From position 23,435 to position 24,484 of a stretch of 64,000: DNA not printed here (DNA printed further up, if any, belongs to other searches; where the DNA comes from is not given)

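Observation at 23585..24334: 4Fe-4S dicluster protein embedded in, and translationally overlapping, the heptosyltransferase operon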

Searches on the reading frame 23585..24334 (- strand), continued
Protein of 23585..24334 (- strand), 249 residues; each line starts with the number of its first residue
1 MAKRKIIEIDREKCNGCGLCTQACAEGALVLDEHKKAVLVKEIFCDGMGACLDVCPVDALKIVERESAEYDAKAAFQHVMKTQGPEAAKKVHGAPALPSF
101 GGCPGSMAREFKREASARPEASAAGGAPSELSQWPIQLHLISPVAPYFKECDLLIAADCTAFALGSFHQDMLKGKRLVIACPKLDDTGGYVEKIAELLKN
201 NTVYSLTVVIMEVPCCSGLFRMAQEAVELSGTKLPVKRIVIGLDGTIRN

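Call 35: predict_structure(alignment_id=A2)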
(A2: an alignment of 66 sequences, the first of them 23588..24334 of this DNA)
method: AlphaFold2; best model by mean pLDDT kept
length: 249 residues; sequences in the alignment: 66
mean_pLDDT: 92.3   pTM: 0.62
mean pLDDT of the five models: 92.3, 92.3, 92.2, 91.8, 91.0
residues with pLDDT >= 90: 204; 70-90: 30; 50-70: 11; < 50: 4
segments of 3 or more residues with pLDDT < 50: 96-98
pLDDT, mean of each block of 10 residues (from residue 1): 95 98 96 98 95 96 97 94 91 56 82 77 78 97 97 98 97 98 90 98 98 95 98 98 95
secondary structure, 60 per line:
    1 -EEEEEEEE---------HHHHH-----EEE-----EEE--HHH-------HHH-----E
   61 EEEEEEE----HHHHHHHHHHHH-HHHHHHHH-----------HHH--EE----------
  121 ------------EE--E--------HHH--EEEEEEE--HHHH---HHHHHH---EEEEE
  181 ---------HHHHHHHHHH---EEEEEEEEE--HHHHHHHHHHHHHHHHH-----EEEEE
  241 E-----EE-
elements in order: E2-9 H19-23 E29-31 E37-39 E60-67 H72-83 H85-92 E151-157 H160-163 H167-172 E176-180 H190-199 E203-211 H214-230 E236-241

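Call 57: search_dna_similar(query=window:23588-24334:-, collection=plasmids, mode=protein, max_rows=15, max_evalue=1e-8)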
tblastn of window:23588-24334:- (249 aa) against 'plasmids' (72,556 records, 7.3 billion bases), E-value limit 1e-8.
Records with a match: 2; places in all: 2; records where one place covers at least 80% of the query: 2.
Best place of each record, by identity: <60% 2.
By first word of the organism name: Roseburia 1; Acetoanaerobium 1.
By predicted mobility (MOB-suite, as given by PLSDB): non-mobilizable 2.
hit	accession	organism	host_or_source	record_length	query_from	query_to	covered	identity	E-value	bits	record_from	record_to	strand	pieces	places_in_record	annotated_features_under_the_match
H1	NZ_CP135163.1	Roseburia sp. 831b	Sus scrofa domesticus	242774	6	247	97%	40.9%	6e-52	187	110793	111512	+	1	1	4Fe-4S binding protein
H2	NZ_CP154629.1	Acetoanaerobium noterae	cell culture,Sludge of a digestion ...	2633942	4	247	98%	33.1%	3e-39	151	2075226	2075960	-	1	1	none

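Call 58: get_annotated_region(hit=H1, flank=5000)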
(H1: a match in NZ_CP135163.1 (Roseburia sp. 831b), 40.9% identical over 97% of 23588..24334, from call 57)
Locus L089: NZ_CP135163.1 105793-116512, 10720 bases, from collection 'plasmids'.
description: Roseburia sp. 831b plasmid p_831b_unnamed1, complete sequence
organism: Roseburia sp. 831b (NCBI taxid 1261635)
taxonomy: Bacteria; Bacillota; Clostridia; Lachnospirales; Lachnospiraceae; Roseburia; Roseburia sp. 831b
host: -; source: Sus scrofa domesticus; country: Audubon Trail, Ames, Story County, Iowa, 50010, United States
typing (MOB-suite, as given by PLSDB): non-mobilizable
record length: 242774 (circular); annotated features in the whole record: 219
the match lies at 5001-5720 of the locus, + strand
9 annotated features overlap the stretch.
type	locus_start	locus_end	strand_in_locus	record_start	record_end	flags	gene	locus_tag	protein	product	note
CDS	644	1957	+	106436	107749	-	-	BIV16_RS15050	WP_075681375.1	replication initiation protein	GO:0006270 - DNA replication initiation [Evidence IEA]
CDS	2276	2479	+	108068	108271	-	-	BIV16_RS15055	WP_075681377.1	hypothetical protein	-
CDS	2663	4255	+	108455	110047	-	hcp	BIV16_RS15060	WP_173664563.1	hydroxylamine reductase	-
CDS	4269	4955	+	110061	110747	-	-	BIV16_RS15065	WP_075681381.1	Crp/Fnr family transcriptional regulator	GO:0006355 - regulation of DNA-templated transcription [Evidence IEA]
CDS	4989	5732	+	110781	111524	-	-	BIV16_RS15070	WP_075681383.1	4Fe-4S binding protein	-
CDS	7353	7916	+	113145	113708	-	-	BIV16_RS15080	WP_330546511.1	hypothetical protein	-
CDS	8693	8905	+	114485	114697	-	-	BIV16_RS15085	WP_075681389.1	FeoA family protein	GO:0006811 - monoatomic ion transport [Evidence IEA]; GO:0055072 - obsolete iron ion homeostasis [Evidence IEA]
CDS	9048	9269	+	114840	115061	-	-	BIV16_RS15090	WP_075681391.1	ferrous iron transport protein A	-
CDS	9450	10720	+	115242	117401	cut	feoB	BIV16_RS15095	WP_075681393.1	ferrous iron transport protein B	GO:0006826 - iron ion transport [Evidence IEA]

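Call 59: get_annotated_region(hit=H2, flank=5000)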
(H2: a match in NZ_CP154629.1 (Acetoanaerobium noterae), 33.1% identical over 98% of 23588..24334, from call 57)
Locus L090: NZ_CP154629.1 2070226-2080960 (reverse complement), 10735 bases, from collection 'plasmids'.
description: Acetoanaerobium noterae strain DSL2 plasmid pTPELB2, complete sequence
organism: Acetoanaerobium noterae (NCBI taxid 745369)
taxonomy: Bacteria; Bacillota; Clostridia; Peptostreptococcales; Filifactoraceae; Acetoanaerobium; Acetoanaerobium noterae
host: -; source: cell culture,Sludge of a digestion tower of a wastewater treatment plant; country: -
typing (MOB-suite, as given by PLSDB): non-mobilizable
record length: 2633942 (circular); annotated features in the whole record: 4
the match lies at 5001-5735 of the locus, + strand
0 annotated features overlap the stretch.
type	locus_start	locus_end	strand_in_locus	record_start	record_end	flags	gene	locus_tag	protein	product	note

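Call 63: find_encoding_contigs(protein=P0075, flank=6000, max_places=1)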
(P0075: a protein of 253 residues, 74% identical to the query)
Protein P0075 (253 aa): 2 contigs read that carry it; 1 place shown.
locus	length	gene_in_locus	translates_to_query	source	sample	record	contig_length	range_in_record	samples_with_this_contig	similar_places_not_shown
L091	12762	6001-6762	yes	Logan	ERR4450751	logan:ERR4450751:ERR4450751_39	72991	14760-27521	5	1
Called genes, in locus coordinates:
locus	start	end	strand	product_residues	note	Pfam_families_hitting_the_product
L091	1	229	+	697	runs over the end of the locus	PF13439:Glyco_transf_4, PF13477:Glyco_trans_4_2, PF13579:Glyco_trans_4_4, PF20706:GT4-conflict (weak), PF00534:Glycos_transf_1, PF13692:Glyco_trans_1_4, PF01075:Glyco_transf_9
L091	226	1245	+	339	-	PF01075:Glyco_transf_9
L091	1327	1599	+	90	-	PF03729:DUF308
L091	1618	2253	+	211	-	PF00578:AhpC-TSA, PF08534:Redoxin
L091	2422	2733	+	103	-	-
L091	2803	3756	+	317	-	PF01075:Glyco_transf_9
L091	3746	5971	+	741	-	PF01075:Glyco_transf_9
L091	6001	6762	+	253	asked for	PF00037:Fer4 (faint), PF12797:Fer4_2 (weak), PF12837:Fer4_6, PF13237:Fer4_10, PF14697:Fer4_21, PF12838:Fer4_7, PF13187:Fer4_9 (weak), PF27217:AF_0155, +1 more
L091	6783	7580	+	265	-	PF11306:DUF3108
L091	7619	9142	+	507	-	PF08903:DUF1846, PF20921:DUF1846_C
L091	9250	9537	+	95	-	PF09723:Zn_ribbon_8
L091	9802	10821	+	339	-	PF00294:PfkB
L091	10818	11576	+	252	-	PF02348:CTP_transf_3, PF12804:NTP_transf_3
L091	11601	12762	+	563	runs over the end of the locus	PF06418:CTP_synth_N, PF00117:GATase, PF07722:Peptidase_C26 (weak)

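Call 64: find_encoding_contigs(protein=P0083, flank=6000, max_places=1)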
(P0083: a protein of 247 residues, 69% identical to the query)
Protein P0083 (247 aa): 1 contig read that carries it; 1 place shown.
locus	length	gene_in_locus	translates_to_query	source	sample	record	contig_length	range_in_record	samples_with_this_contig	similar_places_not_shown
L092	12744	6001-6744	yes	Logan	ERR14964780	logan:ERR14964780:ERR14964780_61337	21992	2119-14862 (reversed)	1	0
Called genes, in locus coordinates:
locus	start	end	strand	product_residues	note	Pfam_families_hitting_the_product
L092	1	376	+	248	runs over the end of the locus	PF02535:Zip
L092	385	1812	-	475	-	PF00989:PAS (weak), PF13188:PAS_8 (weak), PF13426:PAS_9, PF00989:PAS, PF13188:PAS_8 (weak), PF08447:PAS_3, PF07568:HisKA_2, PF02518:HATPase_c, +3 more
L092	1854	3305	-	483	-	PF01875:Memo, PF01871:AMMECR1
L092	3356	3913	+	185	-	PF01613:Flavin_Reduct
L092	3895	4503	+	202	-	PF00027:cNMP_binding, PF13545:HTH_Crp_2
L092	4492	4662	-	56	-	-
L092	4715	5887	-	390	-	PF04945:YHS, PF03773:ArsP_1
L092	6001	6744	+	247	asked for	PF00037:Fer4 (faint), PF12797:Fer4_2 (weak), PF12837:Fer4_6, PF13237:Fer4_10, PF14697:Fer4_21, PF12838:Fer4_7, PF13187:Fer4_9 (weak), PF27217:AF_0155, +1 more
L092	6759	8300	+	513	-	PF03063:Prismane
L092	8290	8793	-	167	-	-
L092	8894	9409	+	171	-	-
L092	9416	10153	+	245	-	-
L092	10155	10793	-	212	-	PF06971:Put_DNA-bind_N, PF02629:CoA_binding, PF01408:GFO_IDH_MocA (weak)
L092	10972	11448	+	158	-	PF01257:2Fe-2S_thioredx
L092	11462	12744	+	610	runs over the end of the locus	PF01512:Complex1_51K, PF10531:SLBB (weak), PF10589:NADH_4Fe-4S, PF00037:Fer4, PF12838:Fer4_7, PF13187:Fer4_9, PF13237:Fer4_10, PF14697:Fer4_21, +1 more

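Call 65: find_encoding_contigs(protein=P0081, flank=6000, max_places=1)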
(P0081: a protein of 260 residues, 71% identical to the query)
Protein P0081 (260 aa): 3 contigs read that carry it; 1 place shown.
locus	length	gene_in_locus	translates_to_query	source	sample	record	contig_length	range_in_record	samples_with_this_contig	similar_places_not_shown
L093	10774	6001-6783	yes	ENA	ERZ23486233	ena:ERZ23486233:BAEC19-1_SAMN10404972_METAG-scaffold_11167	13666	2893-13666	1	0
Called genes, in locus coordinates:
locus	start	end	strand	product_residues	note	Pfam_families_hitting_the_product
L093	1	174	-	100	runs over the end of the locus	PF00037:Fer4, PF12797:Fer4_2 (weak), PF13237:Fer4_10, PF12837:Fer4_6 (weak), PF12838:Fer4_7, PF13187:Fer4_9, PF12797:Fer4_2 (weak), PF00037:Fer4, +6 more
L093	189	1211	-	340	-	PF03599:CdhD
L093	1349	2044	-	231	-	PF02683:DsbD_TM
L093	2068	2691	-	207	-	-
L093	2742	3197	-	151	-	PF22381:Staph_reg_Sar_Rot, PF12802:MarR_2, PF01047:MarR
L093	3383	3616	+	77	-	PF01206:TusA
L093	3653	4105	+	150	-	PF13686:DrsE_2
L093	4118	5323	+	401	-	PF00266:Aminotran_5, PF01041:DegT_DnrJ_EryC1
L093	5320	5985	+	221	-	PF01592:NifU_N, PF01883:FeS_assembly_P (weak)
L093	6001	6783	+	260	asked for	PF00037:Fer4 (faint), PF12797:Fer4_2 (weak), PF12837:Fer4_6, PF13237:Fer4_10, PF14697:Fer4_21, PF12838:Fer4_7, PF13187:Fer4_9 (weak), PF27217:AF_0155, +1 more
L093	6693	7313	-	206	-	-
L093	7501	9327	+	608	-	PF00561:Abhydrolase_1, PF07021:MetW, PF13489:Methyltransf_23 (weak), PF08241:Methyltransf_11 (weak), PF13847:Methyltransf_31 (weak)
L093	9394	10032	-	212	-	PF13580:SIS_2, PF01380:SIS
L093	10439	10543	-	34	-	-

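Call 67: search_protein_families(library=pfam, proteins=[L006:19-885:+, L006:882-2012:+, L006:2012-3139:+, L006:3369-3689:+, L006:4886-5494:+, L006:6099-7070:+, L006:7769-9409:+, L006:5868-6524:-], max_evalue=0.001)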
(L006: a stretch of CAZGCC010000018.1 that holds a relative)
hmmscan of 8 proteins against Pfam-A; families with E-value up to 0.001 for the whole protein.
L006:19-885:+ (288 aa): 3 families
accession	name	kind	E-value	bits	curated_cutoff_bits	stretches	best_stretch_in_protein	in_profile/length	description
PF00005.33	ABC_tran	-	1.2e-31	110.5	25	1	2-138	9-137/137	ABC transporter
PF13304.12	AAA_21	-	4.5e-08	33.9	27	1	117-167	244-298/304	AAA domain, putative AbiEii toxin, Type IV TA system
PF02463.25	SMC_N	-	0.00025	21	40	0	10-183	30-213/220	RecF/RecN/SMC N terminal domain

L006:882-2012:+ (376 aa): 4 families
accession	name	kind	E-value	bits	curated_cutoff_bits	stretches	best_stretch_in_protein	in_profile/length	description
PF12698.13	ABC2_membrane_3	-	2.5e-51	175.2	31.6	1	24-367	4-345/347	ABC-2 family transporter protein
PF01061.29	ABC2_membrane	-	5.8e-23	82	26.9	1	170-339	38-209/211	ABC-2 type transporter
PF12679.13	ABC2_membrane_2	-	1.3e-19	71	27.2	1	7-374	1-281/283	ABC-2 family transporter protein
PF12730.13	ABC2_membrane_4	-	1.1e-08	35.7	27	1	182-301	51-178/179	ABC-2 family transporter protein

L006:2012-3139:+ (375 aa): 4 families
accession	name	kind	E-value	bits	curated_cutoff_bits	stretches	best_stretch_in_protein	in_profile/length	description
PF12698.13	ABC2_membrane_3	-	4.5e-57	194.2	31.6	1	25-366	6-345/347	ABC-2 family transporter protein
PF01061.29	ABC2_membrane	-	9.2e-31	107.5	26.9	1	180-339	48-210/211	ABC-2 type transporter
PF12679.13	ABC2_membrane_2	-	1.3e-17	64.4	27.2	1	8-373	3-281/283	ABC-2 family transporter protein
PF12730.13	ABC2_membrane_4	-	0.00028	21.4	27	1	185-285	54-162/179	ABC-2 family transporter protein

L006:3369-3689:+ (106 aa): 1 family
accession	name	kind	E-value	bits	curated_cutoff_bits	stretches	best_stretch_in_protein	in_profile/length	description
PF02635.20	DsrE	-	2.8e-11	44.1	22.7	1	1-106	1-116/116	DsrE/DsrF-like family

L006:4886-5494:+ (202 aa): 0 families

L006:6099-7070:+ (323 aa): 0 families

L006:7769-9409:+ (546 aa): 3 families
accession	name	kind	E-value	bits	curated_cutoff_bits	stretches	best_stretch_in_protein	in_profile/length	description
PF00239.26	Resolvase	-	6e-32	111.2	23.3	1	3-156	1-145/145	Resolvase, N terminal domain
PF07508.19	Recombinase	-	5.4e-23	81.6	21.1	1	179-289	1-102/102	Recombinase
PF13408.12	Zn_ribbon_recom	-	3.6e-11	43.7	25.3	1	303-359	1-51/58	Recombinase zinc beta ribbon domain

L006:5868-6524:- (218 aa): 0 families
